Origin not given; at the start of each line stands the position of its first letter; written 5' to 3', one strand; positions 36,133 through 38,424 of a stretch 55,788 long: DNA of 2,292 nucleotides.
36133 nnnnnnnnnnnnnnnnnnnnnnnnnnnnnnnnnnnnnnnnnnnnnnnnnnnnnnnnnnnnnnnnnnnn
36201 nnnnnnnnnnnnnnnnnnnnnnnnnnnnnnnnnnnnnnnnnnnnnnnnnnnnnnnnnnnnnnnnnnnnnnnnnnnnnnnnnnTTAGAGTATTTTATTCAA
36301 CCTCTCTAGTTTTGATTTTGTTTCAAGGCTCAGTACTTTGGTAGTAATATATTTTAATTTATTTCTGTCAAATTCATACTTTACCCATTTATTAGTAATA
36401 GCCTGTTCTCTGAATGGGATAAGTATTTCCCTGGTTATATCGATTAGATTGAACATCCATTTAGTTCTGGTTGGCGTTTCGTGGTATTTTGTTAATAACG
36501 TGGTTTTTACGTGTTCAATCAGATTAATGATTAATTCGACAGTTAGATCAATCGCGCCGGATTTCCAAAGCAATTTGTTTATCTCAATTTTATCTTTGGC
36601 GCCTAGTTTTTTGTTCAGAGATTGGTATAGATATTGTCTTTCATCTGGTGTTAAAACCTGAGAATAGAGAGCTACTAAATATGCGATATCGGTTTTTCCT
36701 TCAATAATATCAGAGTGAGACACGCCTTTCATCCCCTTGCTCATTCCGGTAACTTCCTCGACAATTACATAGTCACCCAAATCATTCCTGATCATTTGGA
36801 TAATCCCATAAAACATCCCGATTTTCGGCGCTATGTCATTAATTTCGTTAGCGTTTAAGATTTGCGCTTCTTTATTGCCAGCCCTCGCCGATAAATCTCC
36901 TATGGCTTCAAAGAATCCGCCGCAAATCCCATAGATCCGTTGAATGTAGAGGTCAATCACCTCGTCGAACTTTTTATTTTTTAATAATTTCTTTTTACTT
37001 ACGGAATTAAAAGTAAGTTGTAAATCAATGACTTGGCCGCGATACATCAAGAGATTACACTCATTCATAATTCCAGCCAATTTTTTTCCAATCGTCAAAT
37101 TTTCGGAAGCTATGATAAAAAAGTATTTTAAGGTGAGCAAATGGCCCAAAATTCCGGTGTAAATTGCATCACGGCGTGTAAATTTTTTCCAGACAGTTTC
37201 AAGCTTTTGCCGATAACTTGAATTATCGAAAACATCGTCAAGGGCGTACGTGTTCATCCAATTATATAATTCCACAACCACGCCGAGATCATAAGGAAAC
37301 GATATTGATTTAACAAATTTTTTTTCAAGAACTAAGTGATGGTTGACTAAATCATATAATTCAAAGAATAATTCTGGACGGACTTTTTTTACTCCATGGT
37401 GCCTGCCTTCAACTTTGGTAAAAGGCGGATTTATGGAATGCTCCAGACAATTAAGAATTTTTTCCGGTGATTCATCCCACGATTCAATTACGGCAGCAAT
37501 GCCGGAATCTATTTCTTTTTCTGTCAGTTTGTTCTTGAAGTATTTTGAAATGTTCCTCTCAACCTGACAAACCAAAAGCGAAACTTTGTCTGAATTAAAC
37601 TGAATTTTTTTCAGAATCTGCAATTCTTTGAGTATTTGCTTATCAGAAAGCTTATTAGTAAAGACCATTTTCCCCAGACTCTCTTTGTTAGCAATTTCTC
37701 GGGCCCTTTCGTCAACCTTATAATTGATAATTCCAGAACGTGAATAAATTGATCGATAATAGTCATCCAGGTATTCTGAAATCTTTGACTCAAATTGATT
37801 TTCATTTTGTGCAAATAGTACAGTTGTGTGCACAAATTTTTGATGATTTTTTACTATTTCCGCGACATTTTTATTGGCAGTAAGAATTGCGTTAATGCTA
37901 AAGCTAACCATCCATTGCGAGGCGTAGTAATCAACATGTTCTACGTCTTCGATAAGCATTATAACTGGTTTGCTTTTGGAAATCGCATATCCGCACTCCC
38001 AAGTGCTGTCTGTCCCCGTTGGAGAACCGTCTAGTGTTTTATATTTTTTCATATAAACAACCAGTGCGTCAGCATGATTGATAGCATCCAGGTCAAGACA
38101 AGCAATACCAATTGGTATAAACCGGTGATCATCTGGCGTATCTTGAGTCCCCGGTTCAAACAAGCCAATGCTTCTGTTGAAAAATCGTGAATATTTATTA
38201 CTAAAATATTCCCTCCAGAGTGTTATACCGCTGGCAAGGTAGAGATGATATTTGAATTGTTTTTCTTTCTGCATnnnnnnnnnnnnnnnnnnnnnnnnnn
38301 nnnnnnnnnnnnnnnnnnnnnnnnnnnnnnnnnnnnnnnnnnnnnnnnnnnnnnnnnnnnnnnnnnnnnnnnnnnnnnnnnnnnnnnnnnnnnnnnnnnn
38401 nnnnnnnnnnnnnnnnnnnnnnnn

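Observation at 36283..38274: AT-rich gene in the rimM slot of the rpsP-trmD operon encoding a nucleoside-deoxyribosyltransferase-like / polyprenyl-synthase-like fusion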

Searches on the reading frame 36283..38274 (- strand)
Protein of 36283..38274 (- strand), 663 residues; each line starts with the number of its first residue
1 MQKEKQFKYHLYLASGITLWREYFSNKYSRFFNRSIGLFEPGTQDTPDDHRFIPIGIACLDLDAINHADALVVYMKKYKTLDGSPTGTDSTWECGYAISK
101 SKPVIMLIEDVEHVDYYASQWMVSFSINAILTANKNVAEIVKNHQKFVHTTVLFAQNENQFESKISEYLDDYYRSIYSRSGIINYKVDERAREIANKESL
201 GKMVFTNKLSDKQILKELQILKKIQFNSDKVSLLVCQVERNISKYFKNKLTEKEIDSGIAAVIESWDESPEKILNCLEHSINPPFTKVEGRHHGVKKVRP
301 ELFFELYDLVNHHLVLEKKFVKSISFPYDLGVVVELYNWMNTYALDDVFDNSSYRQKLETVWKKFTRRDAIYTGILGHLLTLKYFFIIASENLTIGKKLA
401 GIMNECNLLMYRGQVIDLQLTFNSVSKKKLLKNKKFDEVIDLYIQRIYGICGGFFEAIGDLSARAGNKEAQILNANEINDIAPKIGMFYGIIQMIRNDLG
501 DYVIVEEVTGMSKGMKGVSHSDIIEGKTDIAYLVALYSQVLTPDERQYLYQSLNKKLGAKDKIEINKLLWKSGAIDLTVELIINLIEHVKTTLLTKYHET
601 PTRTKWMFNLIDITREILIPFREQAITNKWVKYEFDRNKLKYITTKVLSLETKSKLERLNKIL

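Call 3: search_protein_families(library=pfam, proteins=[window:36283-38274:-], max_evalue=1)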
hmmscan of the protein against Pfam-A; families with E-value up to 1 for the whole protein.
window:36283-38274:- (663 aa): 4 families
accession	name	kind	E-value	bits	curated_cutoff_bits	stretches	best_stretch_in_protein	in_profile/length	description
PF00348.22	polyprenyl_synt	-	2.3e-13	50.4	27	1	294-563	15-244/251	Polyprenyl synthetase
PF05014.21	Nuc_deoxyrib_tr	-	0.0001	22.9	28.8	1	54-114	49-103/117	Nucleoside 2-deoxyribosyltransferase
PF15891.11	Nuc_deoxyri_tr2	-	0.00053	20.7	30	1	9-110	2-104/105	Nucleoside 2-deoxyribosyltransferase like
PF18392.6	CSN7a_helixI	-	0.14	12.5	26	1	259-282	5-28/50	COP9 signalosome complex subunit 7a helix I domain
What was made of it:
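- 37750..38274 (-): N-terminal NDT-superfamily domain (aa 1-175), an alpha/beta Rossmann-like fold. PF05014 and PF15891 below cut-off (call 3).
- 36286..37404 (-): C-terminal divergent trans-isoprenyl-diphosphate-synthase-fold domain (aa 291-663). PF00348 50.4 bits (call 3).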

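Call 4: search_protein_families(library=ncbifam, proteins=[window:36283-38274:-], max_evalue=1)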
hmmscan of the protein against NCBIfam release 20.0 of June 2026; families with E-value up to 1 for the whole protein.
window:36283-38274:- (663 aa): 4 families
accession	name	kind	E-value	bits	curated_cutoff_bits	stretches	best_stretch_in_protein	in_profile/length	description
NF041169.1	f2_encap_cargo4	exception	1.4e-08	34.3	450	1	343-593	87-309/334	family 2 encapsulin nanocompartment cargo protein polyprenyl transferase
TIGR02748.1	GerC3_HepT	equivalog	0.0033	16.6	456.55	1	331-541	69-248/319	heptaprenyl diphosphate synthase component II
TIGR02749.1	prenyl_cyano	equivalog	0.031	13.3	383.2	1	344-402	85-141/322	solanesyl diphosphate synthase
NF003578.0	PRK05248.2-3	equivalog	0.08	13.1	206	0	128-171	55-98/122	hypothetical protein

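Call 5: search_solved_structures(query=window:36283-38274:-, max_evalue=10, show_alignments=3)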
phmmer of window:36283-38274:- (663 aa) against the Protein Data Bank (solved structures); distinct sequences matched with E-value up to 10: 4.
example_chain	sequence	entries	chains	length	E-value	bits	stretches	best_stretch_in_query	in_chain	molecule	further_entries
6cnh_A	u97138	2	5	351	0.04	15.6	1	158-225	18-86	Serine/threonine-protein kinase PRP4 homolog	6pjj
6pk6_A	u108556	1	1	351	0.041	15.6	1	158-225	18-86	Serine/threonine-protein kinase PRP4 homolog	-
4ian_A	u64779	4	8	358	0.042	15.5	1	158-225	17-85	Serine/threonine-protein kinase PRP4 homolog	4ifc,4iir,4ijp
5h9d_A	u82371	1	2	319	0.075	14.7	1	326-424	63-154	Farnesyl pyrophosphate synthetase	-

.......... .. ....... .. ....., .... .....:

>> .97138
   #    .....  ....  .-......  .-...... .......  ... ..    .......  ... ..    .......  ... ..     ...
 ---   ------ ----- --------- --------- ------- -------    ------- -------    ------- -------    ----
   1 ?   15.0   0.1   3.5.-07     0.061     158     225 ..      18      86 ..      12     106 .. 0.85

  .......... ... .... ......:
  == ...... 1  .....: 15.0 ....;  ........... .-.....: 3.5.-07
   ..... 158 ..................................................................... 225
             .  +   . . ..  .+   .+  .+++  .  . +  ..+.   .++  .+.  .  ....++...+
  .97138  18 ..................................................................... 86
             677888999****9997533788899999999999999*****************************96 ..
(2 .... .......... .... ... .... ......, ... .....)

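Call 6: find_homologous_proteins(query=window:36283-38274:-, max_evalue=0.001)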
Query window:36283-38274:- (663 aa): 63 proteins with E <= 0.001 among 8000 candidates.
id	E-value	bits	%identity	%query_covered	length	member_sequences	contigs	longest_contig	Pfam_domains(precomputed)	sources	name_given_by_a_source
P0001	0.0e+0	1492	100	100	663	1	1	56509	PF00348.23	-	-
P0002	0.0e+0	1116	74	99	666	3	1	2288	PF00348.23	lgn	-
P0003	0.0e+0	1102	75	97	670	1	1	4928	PF00348.23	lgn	-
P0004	0.0e+0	1072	70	99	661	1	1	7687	PF00348.23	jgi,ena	-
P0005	0.0e+0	1037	68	99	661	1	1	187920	PF00348.23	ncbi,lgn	-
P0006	0.0e+0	1033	68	100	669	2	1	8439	PF00348.23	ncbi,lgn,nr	ncbi:MAG: polyprenyl synthetase family protein [Candidatus Parcubacteria bacterium]|nr:polyprenyl sy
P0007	0.0e+0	1014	68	99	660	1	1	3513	PF00348.23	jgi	-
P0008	2.9e-298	1009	67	99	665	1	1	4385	PF00348.23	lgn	-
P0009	2.7e-290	983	63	99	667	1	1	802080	PF00348.23,PF05014.22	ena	-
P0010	8.0e-290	981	66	99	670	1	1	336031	PF00348.23,PF05014.22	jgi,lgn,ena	-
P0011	7.2e-289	978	64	98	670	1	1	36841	PF00348.23,PF05014.22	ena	-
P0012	7.6e-288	974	64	99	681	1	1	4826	PF00348.23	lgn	-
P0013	9.0e-285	964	64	100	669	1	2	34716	PF00348.23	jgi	-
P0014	1.1e-284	964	65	97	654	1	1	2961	PF00348.23,PF05014.22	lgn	-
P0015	1.2e-283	961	64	98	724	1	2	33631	PF12728.14,PF00348.23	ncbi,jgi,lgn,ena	ncbi:MAG: polyprenyl synthetase family protein [Candidatus Paceibacterota bacterium]|jgi:excisionase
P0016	1.0e-279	948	63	99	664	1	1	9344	PF00348.23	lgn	-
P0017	6.1e-279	945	61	99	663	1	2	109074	PF00348.23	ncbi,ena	-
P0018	6.4e-278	942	61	99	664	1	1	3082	PF00348.23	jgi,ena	-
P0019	8.9e-278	941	63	98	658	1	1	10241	PF00348.23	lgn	-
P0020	1.6e-277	940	62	99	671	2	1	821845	PF00348.23,PF05014.22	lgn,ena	-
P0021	5.7e-275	932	62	98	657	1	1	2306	PF00348.23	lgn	-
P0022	8.7e-275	931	62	98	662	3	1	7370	PF00348.23,PF05014.22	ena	-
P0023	1.2e-269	914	59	99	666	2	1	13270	PF00348.23,PF05014.22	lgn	-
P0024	7.7e-262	889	61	99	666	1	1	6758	PF00348.23,PF05014.22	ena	-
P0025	2.8e-257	873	58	100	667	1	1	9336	PF00348.23,PF05014.22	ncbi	-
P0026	2.4e-255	867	60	95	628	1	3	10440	PF00348.23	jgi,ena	jgi:geranylgeranyl pyrophosphate synthase/nucleoside 2-deoxyribosyltransferase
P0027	1.6e-251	854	71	81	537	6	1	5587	PF00348.23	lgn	-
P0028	5.9e-249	846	58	99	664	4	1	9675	PF00348.23,PF05014.22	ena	-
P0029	3.1e-247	840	60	90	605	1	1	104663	PF00348.23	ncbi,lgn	-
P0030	4.2e-246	837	63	89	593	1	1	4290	PF00348.23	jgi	jgi:geranylgeranyl pyrophosphate synthase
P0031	3.6e-234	797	63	88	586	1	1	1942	PF00348.23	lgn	-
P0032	9.2e-183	627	46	95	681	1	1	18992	PF00348.23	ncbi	-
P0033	3.0e-182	626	66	62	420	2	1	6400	PF00348.23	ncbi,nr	ncbi:hypothetical protein GYA13_02080 [Candidatus Kuenenbacteria bacterium]|nr:hypothetical protein 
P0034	3.4e-180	619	46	95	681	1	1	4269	PF00348.23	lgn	-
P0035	1.3e-178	614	46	98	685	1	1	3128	PF00348.23,PF05014.22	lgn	-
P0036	1.3e-177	610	46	95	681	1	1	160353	PF00348.23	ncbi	-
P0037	9.2e-177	607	44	98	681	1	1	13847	PF00348.23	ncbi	-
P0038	2.4e-176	606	45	94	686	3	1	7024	PF00348.23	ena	-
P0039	4.7e-170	585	59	66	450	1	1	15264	PF00348.23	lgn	-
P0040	3.4e-166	573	43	95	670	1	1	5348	PF00348.23,PF05014.22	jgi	jgi:geranylgeranyl pyrophosphate synthase/nucleoside 2-deoxyribosyltransferase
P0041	1.8e-162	560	43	99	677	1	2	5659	PF00348.23,PF05014.22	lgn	-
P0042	1.7e-160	554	43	95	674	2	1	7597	PF00348.23,PF05014.22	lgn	-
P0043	3.9e-160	553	43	98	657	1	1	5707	PF00348.23,PF05014.22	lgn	-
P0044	3.2e-159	550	43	96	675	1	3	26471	PF00348.23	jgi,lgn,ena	-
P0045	3.3e-159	550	42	95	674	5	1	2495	PF00348.23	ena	-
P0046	3.5e-159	549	42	95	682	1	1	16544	PF00348.23,PF05014.22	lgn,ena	-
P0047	5.8e-159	549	43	96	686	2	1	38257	PF00348.23,PF05014.22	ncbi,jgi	ncbi:MAG: polyprenyl synthetase family protein [Candidatus Buchananbacteria bacterium]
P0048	2.9e-158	546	43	95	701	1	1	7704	PF00348.23,PF05014.22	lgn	-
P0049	3.1e-158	546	42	95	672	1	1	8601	PF00348.23,PF05014.22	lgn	-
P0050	4.0e-158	546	42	95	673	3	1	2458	PF00348.23,PF05014.22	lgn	-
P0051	2.1e-157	544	42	99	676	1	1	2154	PF00348.23,PF05014.22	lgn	-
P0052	2.7e-157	543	42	95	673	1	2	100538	PF00348.23,PF05014.22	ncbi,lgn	-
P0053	9.0e-157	541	42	95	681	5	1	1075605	PF00348.23,PF05014.22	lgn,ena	-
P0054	2.0e-156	540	42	95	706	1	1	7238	PF00348.23,PF05014.22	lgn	-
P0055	2.0e-156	540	42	95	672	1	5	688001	PF00348.23,PF05014.22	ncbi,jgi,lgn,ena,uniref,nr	ncbi:MAG: hypothetical protein A2571_03310 [Candidatus Vogelbacteria bacterium RIFOXYD1_FULL_44_32]|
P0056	5.5e-156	539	42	95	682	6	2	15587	PF00348.23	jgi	jgi:geranylgeranyl pyrophosphate synthase/nucleoside 2-deoxyribosyltransferase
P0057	7.1e-154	532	43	95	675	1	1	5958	PF00348.23,PF05014.22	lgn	-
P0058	1.0e-152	528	42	95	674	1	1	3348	PF00348.23,PF05014.22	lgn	-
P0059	4.1e-152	526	41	95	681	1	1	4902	PF00348.23,PF05014.22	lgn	-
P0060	1.2e-150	521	41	93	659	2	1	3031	PF00348.23,PF05014.22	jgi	-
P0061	5.2e-150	519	40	95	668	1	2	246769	PF00348.23,PF05014.22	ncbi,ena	-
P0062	2.1e-149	517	41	92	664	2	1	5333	PF00348.23,PF05014.22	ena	-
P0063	3.6e-149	516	41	95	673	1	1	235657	PF00348.23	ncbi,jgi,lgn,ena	ncbi:MAG: polyprenyl synthetase family protein [Patescibacteria group bacterium]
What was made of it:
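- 36283..38274 (-): 663-aa gene for the NDT-like / trans-IPPS-like fusion protein (P0001). 63 homologues of about 660-680 aa at 40-75% identity (call 6).
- On Nucleoside 2-deoxyribosyltransferase superfamily (PF05014 / PF15891): Many full-length homologues have a precomputed PF05014 hit (call 6).
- Checked: Many full-length homologues carry a precomputed PF05014 hit (call 6).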

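Call 7: search_protein_families(library=padloc, proteins=[window:36283-38274:-], max_evalue=1)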
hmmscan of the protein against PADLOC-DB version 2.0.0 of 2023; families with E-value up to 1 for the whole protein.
window:36283-38274:- (663 aa): 0 families
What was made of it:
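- No PADLOC match (call 7).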

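Call 8: search_protein_families(library=phrogs, proteins=[window:36283-38274:-], max_evalue=1)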
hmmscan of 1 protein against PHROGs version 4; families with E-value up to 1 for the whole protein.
window:36283-38274:- (663 aa): 2 families
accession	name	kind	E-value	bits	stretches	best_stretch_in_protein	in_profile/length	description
phrog_7995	-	DNA, RNA and nucleotide metabolism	0.0081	16.5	1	63-133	92-154/336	nucleoside deoxyribosyltransferase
phrog_3294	-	unknown function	0.84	10.9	0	123-231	21-124/133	-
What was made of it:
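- Only one marginal PHROG hit (call 8).
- Tried and rejected: PADLOC gave no hit and PHROGs only a marginal NDT hit (calls 7, 8).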

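Call 11: find_encoding_contigs(protein=P0005, flank=8000, max_places=2)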
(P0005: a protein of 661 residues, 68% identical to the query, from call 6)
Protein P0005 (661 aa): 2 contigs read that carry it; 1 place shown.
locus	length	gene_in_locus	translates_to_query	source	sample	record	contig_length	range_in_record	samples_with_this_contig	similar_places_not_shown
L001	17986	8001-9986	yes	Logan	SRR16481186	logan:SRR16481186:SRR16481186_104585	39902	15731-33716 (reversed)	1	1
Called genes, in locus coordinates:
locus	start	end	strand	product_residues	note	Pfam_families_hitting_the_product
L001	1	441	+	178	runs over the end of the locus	PF00347:Ribosomal_L6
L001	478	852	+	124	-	PF00861:Ribosomal_L18p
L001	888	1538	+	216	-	PF00333:Ribosomal_S5, PF03719:Ribosomal_S5_C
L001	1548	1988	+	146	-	PF00828:Ribosomal_L27A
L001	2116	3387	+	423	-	PF00344:SecY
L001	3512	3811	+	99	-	-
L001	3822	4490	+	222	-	PF06414:Zeta_toxin (weak), PF13238:AAA_18 (weak), PF13671:AAA_33, PF00406:ADK, PF13207:AAA_17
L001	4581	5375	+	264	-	PF00557:Peptidase_M24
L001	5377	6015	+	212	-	PF00926:DHBP_synthase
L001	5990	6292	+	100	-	-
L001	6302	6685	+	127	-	PF03652:RuvX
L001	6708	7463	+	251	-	PF11967:RecO_N, PF02565:RecO_C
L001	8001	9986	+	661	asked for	PF00348:polyprenyl_synt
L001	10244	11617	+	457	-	PF00535:Glycos_transf_2, PF10111:Glyco_tranf_2_2 (weak), PF00702:Hydrolase (faint), PF06888:Put_Phosphatase, PF12710:HAD, PF08282:Hydrolase_3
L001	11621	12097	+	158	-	-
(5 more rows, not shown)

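Call 12: find_encoding_contigs(protein=P0009, flank=8000, max_places=2)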
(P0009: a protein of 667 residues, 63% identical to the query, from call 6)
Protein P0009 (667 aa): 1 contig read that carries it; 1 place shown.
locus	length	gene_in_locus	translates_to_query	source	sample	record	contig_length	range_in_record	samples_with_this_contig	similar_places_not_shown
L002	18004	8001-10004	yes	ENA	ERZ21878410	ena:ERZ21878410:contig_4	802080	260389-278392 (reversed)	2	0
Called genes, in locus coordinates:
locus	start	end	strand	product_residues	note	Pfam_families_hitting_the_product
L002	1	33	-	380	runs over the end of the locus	-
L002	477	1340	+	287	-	PF00702:Hydrolase, PF13419:HAD_2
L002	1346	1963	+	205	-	-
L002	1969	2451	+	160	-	-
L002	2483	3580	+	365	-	PF00391:PEP-utilizers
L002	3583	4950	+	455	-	PF00391:PEP-utilizers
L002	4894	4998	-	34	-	-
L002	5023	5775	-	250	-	PF01978:TrmB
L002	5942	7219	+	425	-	PF04055:Radical_SAM (weak)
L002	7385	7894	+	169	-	-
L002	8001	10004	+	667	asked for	PF05014:Nuc_deoxyrib_tr (faint), PF00348:polyprenyl_synt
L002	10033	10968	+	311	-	PF01326:PPDK_N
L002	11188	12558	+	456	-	-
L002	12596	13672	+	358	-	PF01244:Peptidase_M19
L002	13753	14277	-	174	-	-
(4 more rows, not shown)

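Call 13: find_encoding_contigs(protein=P0055, flank=8000, max_places=2)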
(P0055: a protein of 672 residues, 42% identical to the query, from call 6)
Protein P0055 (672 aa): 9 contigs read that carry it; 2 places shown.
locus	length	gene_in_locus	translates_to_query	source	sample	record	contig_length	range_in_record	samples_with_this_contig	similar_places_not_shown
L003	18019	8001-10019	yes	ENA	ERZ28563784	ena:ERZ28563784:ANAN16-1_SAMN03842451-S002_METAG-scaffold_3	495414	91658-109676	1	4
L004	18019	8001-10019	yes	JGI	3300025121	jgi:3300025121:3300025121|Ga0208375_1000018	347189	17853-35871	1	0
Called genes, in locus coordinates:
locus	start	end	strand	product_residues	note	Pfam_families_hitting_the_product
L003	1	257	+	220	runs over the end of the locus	PF01386:Ribosomal_L25p, PF14693:Ribosomal_TL5_C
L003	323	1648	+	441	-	PF13406:SLT_2 (faint)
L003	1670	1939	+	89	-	PF01197:Ribosomal_L31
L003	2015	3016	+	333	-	PF03462:PCRF, PF00472:RF-1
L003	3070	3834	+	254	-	PF00318:Ribosomal_S2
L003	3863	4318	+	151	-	PF25025:EF-Ts_N (weak), PF00889:EF_TS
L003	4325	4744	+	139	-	-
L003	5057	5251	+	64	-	-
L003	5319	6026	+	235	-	PF01409:tRNA-synt_2d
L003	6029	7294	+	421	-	PF03484:B5, PF17759:tRNA_synthFbeta, PF03147:FDX-ACB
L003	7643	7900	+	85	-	-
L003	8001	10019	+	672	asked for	PF05014:Nuc_deoxyrib_tr (weak), PF00348:polyprenyl_synt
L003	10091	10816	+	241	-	PF01996:F420_ligase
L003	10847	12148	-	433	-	PF02786:CPSase_L_D2 (weak), PF07478:Dala_Dala_lig_C, PF02655:ATP-grasp_3 (faint), PF08443:RimK (weak)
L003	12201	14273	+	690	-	PF02518:HATPase_c, PF00204:DNA_gyraseB, PF01751:Toprim, PF00986:DNA_gyraseB_C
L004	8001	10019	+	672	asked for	PF05014:Nuc_deoxyrib_tr (weak), PF00348:polyprenyl_synt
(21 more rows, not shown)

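Call 14: find_encoding_contigs(protein=P0036, flank=8000, max_places=2)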
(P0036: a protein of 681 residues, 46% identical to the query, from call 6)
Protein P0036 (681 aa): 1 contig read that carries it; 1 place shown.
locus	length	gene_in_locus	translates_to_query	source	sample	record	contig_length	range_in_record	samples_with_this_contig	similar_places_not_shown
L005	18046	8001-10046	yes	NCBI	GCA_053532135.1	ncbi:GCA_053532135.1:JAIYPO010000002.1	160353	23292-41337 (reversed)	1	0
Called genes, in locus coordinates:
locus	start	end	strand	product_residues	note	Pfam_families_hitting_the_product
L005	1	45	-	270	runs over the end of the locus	-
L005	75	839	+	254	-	PF01790:LGT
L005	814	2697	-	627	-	PF13328:HD_4, PF04607:RelA_SpoT, PF02824:TGS, PF28438:RelA_RIS, PF13291:ACT_4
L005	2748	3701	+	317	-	PF00899:ThiF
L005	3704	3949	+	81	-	-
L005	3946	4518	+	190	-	PF01171:ATP_bind_3 (faint), PF02568:ThiI, PF06508:QueC (weak), PF24167:DUF7411 (weak)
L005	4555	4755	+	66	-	PF02597:ThiS (weak)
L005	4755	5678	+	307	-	PF01171:ATP_bind_3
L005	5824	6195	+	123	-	-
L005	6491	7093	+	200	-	PF22600:MTPAP-like_central (weak), PF01909:NTP_transf_2 (faint), PF18765:Polbeta (weak)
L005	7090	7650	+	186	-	PF05168:HEPN (weak)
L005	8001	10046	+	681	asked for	PF00348:polyprenyl_synt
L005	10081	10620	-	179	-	-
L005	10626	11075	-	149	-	-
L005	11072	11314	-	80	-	-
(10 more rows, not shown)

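Call 15: find_encoding_contigs(protein=P0001, flank=10000, max_places=2)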
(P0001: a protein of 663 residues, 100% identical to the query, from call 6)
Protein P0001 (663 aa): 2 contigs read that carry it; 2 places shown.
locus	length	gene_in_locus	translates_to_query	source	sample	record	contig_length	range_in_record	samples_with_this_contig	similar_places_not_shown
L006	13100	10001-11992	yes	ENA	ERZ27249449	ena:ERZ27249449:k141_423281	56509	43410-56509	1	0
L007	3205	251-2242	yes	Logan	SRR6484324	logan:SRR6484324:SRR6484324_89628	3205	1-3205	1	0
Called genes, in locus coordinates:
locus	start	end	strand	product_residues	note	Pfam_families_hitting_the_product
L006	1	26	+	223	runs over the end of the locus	-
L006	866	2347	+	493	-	PF02729:OTCace_N, PF00185:OTCace, PF01948:PyrI, PF02748:PyrI_C (weak)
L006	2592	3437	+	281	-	PF00140:Sigma70_r1_2, PF04542:Sigma70_r2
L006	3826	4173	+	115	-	-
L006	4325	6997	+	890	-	PF02463:SMC_N, PF13175:AAA_15, PF13304:AAA_21 (faint), PF13476:AAA_23 (faint)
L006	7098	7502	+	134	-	PF00886:Ribosomal_S16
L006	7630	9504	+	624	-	PF05048:NosD (faint), PF13229:Beta_helix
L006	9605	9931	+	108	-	PF13083:KH_KhpA-B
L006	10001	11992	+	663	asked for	PF00348:polyprenyl_synt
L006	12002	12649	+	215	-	PF01746:tRNA_m1G_MT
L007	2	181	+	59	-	?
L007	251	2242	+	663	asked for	PF00348:polyprenyl_synt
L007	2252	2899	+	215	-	PF01746:tRNA_m1G_MT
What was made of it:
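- Tried and rejected: The identical protein also occurs on a second contig from another sample (calls 6, 15).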
